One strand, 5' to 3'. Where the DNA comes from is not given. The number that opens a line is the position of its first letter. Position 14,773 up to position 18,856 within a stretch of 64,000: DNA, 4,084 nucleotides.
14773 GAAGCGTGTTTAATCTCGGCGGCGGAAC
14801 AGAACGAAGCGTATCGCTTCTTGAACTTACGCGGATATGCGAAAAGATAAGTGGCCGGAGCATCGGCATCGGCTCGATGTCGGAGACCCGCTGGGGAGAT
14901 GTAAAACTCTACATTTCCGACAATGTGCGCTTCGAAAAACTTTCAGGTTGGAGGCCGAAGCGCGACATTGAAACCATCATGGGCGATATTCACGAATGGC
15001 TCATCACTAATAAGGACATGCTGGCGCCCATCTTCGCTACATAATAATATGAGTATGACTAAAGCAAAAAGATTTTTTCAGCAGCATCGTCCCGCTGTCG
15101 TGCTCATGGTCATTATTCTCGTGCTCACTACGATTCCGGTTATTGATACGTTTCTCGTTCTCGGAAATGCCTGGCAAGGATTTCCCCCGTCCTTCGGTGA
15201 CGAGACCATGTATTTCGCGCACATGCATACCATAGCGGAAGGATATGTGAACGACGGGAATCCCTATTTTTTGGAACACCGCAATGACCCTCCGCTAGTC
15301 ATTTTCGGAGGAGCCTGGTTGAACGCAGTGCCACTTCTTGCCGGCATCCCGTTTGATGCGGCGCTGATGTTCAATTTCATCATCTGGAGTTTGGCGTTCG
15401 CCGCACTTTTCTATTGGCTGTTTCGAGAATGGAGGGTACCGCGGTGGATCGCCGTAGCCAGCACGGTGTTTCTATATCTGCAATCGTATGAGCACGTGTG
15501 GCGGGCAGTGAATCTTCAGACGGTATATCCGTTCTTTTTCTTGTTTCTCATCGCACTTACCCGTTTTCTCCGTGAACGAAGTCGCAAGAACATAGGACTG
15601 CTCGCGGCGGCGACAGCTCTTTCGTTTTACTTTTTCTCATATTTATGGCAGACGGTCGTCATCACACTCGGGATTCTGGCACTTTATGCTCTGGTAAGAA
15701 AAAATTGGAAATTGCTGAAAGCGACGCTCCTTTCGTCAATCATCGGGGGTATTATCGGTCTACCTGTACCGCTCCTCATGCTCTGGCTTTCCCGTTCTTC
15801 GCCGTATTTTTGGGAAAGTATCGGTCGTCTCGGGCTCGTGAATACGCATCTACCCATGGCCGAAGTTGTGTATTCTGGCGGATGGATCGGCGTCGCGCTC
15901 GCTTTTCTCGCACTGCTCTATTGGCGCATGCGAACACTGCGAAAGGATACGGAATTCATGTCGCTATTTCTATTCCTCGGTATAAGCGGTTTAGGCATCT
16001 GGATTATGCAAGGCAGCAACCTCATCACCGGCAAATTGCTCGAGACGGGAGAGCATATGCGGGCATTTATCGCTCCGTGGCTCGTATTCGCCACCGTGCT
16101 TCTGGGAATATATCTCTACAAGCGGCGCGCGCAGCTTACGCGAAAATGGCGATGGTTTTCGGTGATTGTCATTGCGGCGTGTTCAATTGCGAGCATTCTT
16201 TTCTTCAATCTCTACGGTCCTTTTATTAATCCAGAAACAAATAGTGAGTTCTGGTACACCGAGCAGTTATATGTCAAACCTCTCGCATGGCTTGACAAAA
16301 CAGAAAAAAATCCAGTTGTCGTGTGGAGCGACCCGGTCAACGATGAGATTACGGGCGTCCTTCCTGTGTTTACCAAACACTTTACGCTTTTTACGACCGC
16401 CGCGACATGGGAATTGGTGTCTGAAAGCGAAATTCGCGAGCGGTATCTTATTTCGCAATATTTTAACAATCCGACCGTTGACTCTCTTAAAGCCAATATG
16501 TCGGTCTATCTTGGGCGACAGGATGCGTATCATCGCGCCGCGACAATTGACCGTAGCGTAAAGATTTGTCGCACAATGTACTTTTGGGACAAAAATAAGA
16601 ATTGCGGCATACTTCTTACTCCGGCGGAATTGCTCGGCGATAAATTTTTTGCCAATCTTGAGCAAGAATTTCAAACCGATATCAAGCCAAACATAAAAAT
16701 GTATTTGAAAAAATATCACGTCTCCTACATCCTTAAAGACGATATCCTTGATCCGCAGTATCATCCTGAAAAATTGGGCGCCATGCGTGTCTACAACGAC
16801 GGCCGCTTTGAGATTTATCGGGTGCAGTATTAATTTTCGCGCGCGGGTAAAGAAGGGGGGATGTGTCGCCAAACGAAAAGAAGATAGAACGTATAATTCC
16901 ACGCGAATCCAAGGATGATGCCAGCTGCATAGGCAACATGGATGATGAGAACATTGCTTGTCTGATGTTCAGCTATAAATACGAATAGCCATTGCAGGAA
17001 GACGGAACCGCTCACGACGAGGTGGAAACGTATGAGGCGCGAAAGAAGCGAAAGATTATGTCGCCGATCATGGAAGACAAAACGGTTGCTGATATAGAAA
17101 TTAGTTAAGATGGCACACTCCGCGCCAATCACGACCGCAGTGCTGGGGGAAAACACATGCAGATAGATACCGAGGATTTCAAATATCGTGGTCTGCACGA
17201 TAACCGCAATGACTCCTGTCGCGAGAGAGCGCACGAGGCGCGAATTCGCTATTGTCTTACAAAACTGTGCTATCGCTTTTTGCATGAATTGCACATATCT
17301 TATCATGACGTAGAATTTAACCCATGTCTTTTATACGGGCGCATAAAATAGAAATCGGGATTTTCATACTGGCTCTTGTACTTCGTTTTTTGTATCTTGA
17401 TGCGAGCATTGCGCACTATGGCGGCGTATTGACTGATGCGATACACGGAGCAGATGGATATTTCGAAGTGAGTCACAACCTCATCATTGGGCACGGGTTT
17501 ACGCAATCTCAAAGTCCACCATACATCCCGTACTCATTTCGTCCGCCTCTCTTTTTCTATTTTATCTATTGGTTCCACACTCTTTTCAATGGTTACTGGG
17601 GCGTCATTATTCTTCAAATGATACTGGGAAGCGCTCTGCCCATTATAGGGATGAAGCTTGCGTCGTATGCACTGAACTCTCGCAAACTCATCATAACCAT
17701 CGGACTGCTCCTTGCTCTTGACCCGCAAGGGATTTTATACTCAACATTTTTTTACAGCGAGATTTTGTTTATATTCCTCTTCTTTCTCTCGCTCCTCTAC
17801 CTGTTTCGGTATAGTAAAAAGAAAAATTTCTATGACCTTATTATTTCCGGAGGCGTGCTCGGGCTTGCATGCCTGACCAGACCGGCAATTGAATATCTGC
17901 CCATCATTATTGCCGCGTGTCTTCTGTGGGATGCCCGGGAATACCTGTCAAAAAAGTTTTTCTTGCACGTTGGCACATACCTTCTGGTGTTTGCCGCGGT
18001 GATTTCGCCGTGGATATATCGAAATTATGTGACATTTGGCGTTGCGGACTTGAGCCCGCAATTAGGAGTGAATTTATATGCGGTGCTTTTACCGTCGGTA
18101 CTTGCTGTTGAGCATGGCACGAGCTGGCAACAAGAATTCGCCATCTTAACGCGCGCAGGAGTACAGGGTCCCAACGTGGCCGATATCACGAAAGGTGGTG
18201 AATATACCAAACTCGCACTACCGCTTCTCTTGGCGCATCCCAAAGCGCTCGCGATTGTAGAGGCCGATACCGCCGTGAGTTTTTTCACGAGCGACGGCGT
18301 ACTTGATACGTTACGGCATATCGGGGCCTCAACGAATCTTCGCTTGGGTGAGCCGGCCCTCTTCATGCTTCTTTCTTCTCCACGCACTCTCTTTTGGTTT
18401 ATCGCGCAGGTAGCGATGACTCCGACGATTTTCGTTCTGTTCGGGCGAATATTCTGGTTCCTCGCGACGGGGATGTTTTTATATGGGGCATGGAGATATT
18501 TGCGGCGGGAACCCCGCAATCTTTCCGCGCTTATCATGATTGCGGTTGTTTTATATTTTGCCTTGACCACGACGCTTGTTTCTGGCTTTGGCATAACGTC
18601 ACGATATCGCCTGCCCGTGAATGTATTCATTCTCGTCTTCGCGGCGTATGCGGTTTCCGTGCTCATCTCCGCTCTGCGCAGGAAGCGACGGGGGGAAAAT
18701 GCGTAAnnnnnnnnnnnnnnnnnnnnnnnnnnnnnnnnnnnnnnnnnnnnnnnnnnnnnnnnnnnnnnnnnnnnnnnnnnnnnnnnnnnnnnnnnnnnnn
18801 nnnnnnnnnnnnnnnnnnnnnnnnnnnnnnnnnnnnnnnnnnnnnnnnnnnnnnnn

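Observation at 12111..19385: Two GtrB-like GT2 + GtrA + two GT-C membrane glycosyltransferases: a Ppm/PMT-type extracytoplasmic glycosylation set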

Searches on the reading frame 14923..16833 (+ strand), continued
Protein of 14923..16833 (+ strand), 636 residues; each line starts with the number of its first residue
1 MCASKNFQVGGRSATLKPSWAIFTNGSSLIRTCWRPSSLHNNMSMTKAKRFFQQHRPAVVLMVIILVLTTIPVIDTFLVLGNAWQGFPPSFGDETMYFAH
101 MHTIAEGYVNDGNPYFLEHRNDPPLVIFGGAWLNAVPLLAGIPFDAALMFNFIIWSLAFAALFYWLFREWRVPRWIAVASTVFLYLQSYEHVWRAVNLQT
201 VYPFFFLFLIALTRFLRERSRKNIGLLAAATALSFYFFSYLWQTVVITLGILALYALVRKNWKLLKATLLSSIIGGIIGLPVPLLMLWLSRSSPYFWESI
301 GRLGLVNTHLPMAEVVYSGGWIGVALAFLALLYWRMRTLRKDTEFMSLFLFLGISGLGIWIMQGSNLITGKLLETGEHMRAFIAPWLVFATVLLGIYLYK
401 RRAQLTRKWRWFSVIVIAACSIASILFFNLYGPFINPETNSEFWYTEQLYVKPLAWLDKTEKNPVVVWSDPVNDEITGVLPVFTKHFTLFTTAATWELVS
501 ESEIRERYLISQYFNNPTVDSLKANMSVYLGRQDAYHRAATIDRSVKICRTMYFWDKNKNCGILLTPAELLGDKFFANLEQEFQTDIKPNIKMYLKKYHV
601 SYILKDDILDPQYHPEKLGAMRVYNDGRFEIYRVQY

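Call 76: fold_search(model_id=the predicted structure, library=pdb)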
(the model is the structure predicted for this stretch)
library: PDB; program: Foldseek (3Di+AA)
matches with E <= 10: 225; with E <= 0.001: 12
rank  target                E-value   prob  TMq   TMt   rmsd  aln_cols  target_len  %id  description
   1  8age_A                3.2e-05  1.00  0.47  0.44  13.9       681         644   10  Structure of yeast oligosaccharylransferase complex with acceptor peptide bound (released 2022-12-07)
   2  7zlg_A                8.3e-05  1.00  0.43  0.39  11.2       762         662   12  Cryo-EM structure of C-mannosyltransferase CeDPY19, in complex with acceptor peptide and bound to CMT2-Fab and anti-Fa (released 2023-01-11)
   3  7zli_A                1.0e-04  1.00  0.46  0.42  12.1       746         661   12  Cryo-EM structure of C-mannosyltransferase CeDPY19, in complex with Dol25-P-Man and bound to CMT2-Fab and anti-Fab nan (released 2023-01-11)
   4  7zlh_A                1.0e-04  1.00  0.42  0.39  11.2       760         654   12  Cryo-EM structure of C-mannosyltransferase CeDPY19, in apo state, bound to CMT2-Fab and anti-Fab nanobody (released 2023-01-11)
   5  6s7o_A                1.5e-04  1.00  0.41  0.38  15.4       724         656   10  Cryo-EM structure of human oligosaccharyltransferase complex OST-A (released 2019-12-18)
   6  9n9j_I                1.9e-04  1.00  0.45  0.40  13.8       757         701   10  Structure of a GRP94 folding intermediate engaged with a CCDC134- and FKBP11-bound secretory translocon (released 2025-11-19)
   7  8pn9_A                3.1e-04  1.00  0.43  0.40  13.9       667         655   11  Structure of human oligosaccharyltransferase OST-A complex bound to NGI-1 (released 2024-05-08)
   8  8b6l_I                4.0e-04  1.00  0.49  0.44  12.3       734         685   10  Subtomogram average of the human Sec61-TRAP-OSTA-translocon (released 2022-12-07)
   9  8agb_A                4.7e-04  1.00  0.49  0.46  13.7       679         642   12  Structure of yeast oligosaccharylransferase complex with lipid-linked oligosaccharide bound (released 2022-12-07)
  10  6gxc_A                5.3e-04  1.00  0.48  0.42  15.3       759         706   11  Bacterial oligosaccharyltransferase PglB in complex with an inhibitory peptide and a reactive lipid-linked oligosaccha (released 2018-11-14)
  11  6ezn_F                5.7e-04  1.00  0.49  0.45  13.2       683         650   11  Cryo-EM structure of the yeast oligosaccharyltransferase (OST) complex (released 2018-01-17)
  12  8if8_B                7.2e-04  1.00  0.41  0.40  11.2       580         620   14  Arabinosyltransferase AftA (released 2023-05-31)
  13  8if8_C                1.0e-03  1.00  0.42  0.42  13.3       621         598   12  Arabinosyltransferase AftA (released 2023-05-31)
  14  5ogl_A                1.4e-03  1.00  0.46  0.40  13.2       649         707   10  Structure of bacterial oligosaccharyltransferase PglB in complex with an acceptor peptide and an lipid-linked oligosac (released 2017-10-25)
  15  5f15                  1.4e-03  1.00  0.40  0.43  17.9       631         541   13  Crystal Structure of ArnT from Cupriavidus metallidurans bound to Undecaprenyl phosphate (released 2016-02-17)
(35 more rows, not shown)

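Call 83: search_protein_families(library=pfam, proteins=[P0296, P0299, P0302, P0305, P0306, P0308, P0309, P0311, P0313, P0314], max_evalue=0.01)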
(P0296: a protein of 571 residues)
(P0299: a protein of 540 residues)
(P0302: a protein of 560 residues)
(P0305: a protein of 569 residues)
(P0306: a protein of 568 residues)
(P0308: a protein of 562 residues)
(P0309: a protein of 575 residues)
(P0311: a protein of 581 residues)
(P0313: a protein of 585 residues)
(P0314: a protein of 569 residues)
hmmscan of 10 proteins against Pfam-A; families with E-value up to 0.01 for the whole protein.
P0296 (571 aa): 0 families

P0299 (540 aa): 0 families

P0302 (560 aa): 1 family
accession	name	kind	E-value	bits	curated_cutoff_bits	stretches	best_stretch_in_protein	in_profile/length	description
PF16349.10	DUF4978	-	0.0059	16.7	29.3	0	462-528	20-85/172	Domain of unknown function (DUF4978)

P0305 (569 aa): 0 families

P0306 (568 aa): 0 families

P0308 (562 aa): 0 families

P0309 (575 aa): 0 families

P0311 (581 aa): 0 families

P0313 (585 aa): 0 families

P0314 (569 aa): 0 families

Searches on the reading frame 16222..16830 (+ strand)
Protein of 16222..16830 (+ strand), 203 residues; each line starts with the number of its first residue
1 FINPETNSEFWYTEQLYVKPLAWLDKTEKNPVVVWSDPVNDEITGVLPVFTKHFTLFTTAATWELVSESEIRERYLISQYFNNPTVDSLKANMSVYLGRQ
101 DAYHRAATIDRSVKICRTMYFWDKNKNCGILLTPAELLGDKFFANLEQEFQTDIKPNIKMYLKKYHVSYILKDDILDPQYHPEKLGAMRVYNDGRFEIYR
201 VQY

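Call 57: predict_structure(alignment_id=A3)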
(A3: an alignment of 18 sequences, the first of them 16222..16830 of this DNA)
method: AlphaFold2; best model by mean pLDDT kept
length: 203 residues; sequences in the alignment: 18
mean_pLDDT: 80.9   pTM: 0.75
mean pLDDT of the five models: 80.9, 80.7, 79.0, 77.5, 69.8
residues with pLDDT >= 90: 69; 70-90: 94; 50-70: 32; < 50: 8
segments of 3 or more residues with pLDDT < 50: 1-3
pLDDT, mean of each block of 10 residues (from residue 1): 49 61 88 84 74 84 78 91 91 74 53 77 80 76 94 96 95 85 93 91 88
secondary structure, 60 per line:
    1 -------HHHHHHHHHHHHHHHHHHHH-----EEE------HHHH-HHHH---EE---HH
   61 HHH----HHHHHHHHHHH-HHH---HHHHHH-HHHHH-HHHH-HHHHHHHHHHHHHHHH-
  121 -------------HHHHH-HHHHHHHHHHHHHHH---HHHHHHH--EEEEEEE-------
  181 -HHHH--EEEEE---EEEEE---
elements in order: H8-27 E33-35 H42-45 H47-50 H59-63 H68-78 H86-91 H93-97 H99-102 H104-119 H134-138 H140-154 H158-164 E167-173 H182-185 E188-192 E196-200

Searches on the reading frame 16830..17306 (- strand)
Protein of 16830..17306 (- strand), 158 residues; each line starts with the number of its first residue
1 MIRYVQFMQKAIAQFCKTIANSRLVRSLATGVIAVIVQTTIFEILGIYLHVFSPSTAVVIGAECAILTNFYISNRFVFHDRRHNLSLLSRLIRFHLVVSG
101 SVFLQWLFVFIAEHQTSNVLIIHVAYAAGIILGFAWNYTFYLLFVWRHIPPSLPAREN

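Call 4: search_protein_families(library=pfam, proteins=[window:16830-17306:-], max_evalue=0.01)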
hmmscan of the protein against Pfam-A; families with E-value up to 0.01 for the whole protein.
window:16830-17306:- (158 aa): 1 family
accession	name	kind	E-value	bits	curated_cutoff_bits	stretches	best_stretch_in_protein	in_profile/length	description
PF04138.20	GtrA_DPMS_TM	-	7.3e-15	55.6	26.1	1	28-146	3-117/117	GtrA/DPMS, transmembrane domain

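Call 5: search_protein_families(library=ncbifam, proteins=[window:16830-17306:-], max_evalue=0.01)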
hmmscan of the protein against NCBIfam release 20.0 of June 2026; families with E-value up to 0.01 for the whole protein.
window:16830-17306:- (158 aa): 0 families

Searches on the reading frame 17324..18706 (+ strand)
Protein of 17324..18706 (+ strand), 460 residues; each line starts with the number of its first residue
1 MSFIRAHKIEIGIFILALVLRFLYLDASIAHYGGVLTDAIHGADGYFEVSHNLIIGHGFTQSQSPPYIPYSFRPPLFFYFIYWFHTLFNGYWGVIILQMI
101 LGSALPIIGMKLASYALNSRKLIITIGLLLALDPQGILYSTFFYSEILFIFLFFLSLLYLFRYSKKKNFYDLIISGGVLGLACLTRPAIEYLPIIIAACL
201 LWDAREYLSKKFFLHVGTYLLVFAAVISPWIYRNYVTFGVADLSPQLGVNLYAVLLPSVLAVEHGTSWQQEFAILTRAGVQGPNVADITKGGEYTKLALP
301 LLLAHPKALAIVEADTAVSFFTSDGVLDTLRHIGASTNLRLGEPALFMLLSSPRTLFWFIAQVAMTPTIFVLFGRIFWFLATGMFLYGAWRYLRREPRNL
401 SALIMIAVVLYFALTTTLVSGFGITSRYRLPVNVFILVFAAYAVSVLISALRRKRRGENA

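Call 4: search_protein_families(library=pfam, proteins=[window:17324-18706:+], max_evalue=0.01)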
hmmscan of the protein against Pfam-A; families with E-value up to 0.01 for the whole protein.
window:17324-18706:+ (460 aa): 1 family
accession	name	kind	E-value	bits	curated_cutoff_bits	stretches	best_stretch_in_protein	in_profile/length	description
PF13231.12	PMT_2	-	1.8e-12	48.2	26.1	1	73-231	2-158/160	Dolichyl-phosphate-mannose-protein mannosyltransferase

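Call 5: search_protein_families(library=ncbifam, proteins=[window:17324-18706:+], max_evalue=0.01)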
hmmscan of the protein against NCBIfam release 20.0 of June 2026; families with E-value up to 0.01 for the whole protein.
window:17324-18706:+ (460 aa): 2 families
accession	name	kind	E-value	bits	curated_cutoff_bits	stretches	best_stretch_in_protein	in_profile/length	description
NF047440.1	LA3751_2_3_fam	subfamily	5.5e-07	28.8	200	1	75-239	82-245/460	LA_3751/LA_3752 family putative glycosyltransferase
TIGR03663.1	TIGR03663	subfamily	0.0039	16.3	126.25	1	12-198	6-177/435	flippase activity-associated protein Agl23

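Call 11: find_homologous_proteins(query=window:17324-18706:+)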
Query window:17324-18706:+ (460 aa): 46 proteins with E <= 0.001 among 8000 candidates.
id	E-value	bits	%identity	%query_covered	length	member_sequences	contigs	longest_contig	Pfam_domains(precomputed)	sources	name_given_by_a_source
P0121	9.9e-194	663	66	100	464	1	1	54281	PF13231.13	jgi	-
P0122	1.6e-185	636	64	100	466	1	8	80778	PF13231.13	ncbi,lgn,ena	-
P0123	5.6e-178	611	63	99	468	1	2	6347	PF02366.25,PF13231.13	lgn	-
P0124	3.8e-136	473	51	99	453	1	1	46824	PF13231.13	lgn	-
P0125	3.2e-135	470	50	100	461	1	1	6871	PF13231.13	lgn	-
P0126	8.4e-133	462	51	99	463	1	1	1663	PF13231.13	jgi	jgi:4-amino-4-deoxy-L-arabinose transferase-like glycosyltransferase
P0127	2.3e-132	461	49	99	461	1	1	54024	PF13231.13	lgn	-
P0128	5.0e-132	459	49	99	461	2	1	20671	PF13231.13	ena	-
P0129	1.1e-130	455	48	99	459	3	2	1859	PF13231.13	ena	-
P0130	6.0e-130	453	48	100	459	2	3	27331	PF13231.13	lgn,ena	-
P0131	3.0e-129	450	49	100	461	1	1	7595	PF13231.13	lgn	-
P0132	4.5e-129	450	48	99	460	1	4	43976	PF13231.13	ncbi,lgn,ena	-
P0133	5.9e-129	449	47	99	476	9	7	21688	PF13231.13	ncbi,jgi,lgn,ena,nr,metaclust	ncbi:MAG: hypothetical protein UY89_C0001G0012 [Parcubacteria group bacterium GW2011_GWA1_54_9]|nr:M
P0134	2.2e-128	447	49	98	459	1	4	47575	PF02366.25,PF13231.13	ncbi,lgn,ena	-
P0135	3.1e-128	447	47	100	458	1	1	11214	PF13231.13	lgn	-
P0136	8.4e-128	446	49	97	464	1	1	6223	PF13231.13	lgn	-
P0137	2.6e-124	434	47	100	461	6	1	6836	PF13231.13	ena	-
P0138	2.6e-124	434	47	99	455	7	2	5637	PF13231.13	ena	-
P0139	6.1e-124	433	49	99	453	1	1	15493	PF13231.13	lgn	-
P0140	1.1e-123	432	47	99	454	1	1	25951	PF13231.13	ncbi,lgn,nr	ncbi:MAG: glycosyltransferase family 39 protein [Candidatus Kaiserbacteria bacterium]|nr:glycosyltra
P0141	1.8e-123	431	48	100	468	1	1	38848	PF13231.13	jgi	jgi:4-amino-4-deoxy-L-arabinose transferase-like glycosyltransferase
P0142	3.4e-123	430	50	97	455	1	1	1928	PF13231.13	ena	-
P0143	3.0e-121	424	47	98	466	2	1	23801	PF13231.13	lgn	-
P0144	1.0e-120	422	47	97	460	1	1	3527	PF13231.13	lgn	-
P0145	4.3e-120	420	47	99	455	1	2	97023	PF13231.13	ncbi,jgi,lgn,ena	ncbi:MAG: glycosyltransferase family 39 protein [Candidatus Paceibacterota bacterium]|jgi:4-amino-4-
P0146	1.2e-119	419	45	98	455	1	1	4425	PF13231.13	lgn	-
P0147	2.3e-117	411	46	98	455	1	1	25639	PF13231.13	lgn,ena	-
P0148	1.2e-115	405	46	99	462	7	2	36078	PF13231.13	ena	-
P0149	2.5e-115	404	44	98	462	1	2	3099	PF13231.13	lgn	-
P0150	3.6e-115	404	46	98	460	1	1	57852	PF13231.13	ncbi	-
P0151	1.3e-114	402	48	93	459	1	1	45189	PF13231.13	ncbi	-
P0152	1.8e-113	398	46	92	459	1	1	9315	PF13231.13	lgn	-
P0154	1.3e-112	395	44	97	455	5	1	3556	PF13231.13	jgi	-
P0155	4.0e-112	394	45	96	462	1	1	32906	PF13231.13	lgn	-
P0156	1.1e-109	386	67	57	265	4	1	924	PF13231.13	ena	-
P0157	1.1e-106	376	44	99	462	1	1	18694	PF02366.25,PF13231.13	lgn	-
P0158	4.5e-104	367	43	98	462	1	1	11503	PF13231.13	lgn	-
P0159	5.4e-94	334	48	76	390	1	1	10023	PF13231.13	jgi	-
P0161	3.2e-85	305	36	99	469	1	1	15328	PF13231.13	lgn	-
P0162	3.0e-63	233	33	97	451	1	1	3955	PF13231.13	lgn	-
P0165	7.6e-5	40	28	69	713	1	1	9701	PF25063.1,PF14853.13,PF13431.13,PF23914.2,PF25062.2,PF13414.13,PF13176.13,PF13428.13,PF25064.2,PF13374.13,PF14559.13,PF24575.2,PF13371.13,PF00515.35,PF13424.13,PF21033.5,PF13432.13,PF13181.13,PF07719.24,PF13174.13,PF13231.13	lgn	-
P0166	1.4e-4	39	28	39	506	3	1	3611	PF13231.13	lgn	-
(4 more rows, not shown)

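Call 36: search_solved_structures(query=A2, max_evalue=1)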
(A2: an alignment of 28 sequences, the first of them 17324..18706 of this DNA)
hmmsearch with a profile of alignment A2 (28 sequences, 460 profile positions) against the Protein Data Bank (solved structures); distinct sequences matched with E-value up to 1: 0.
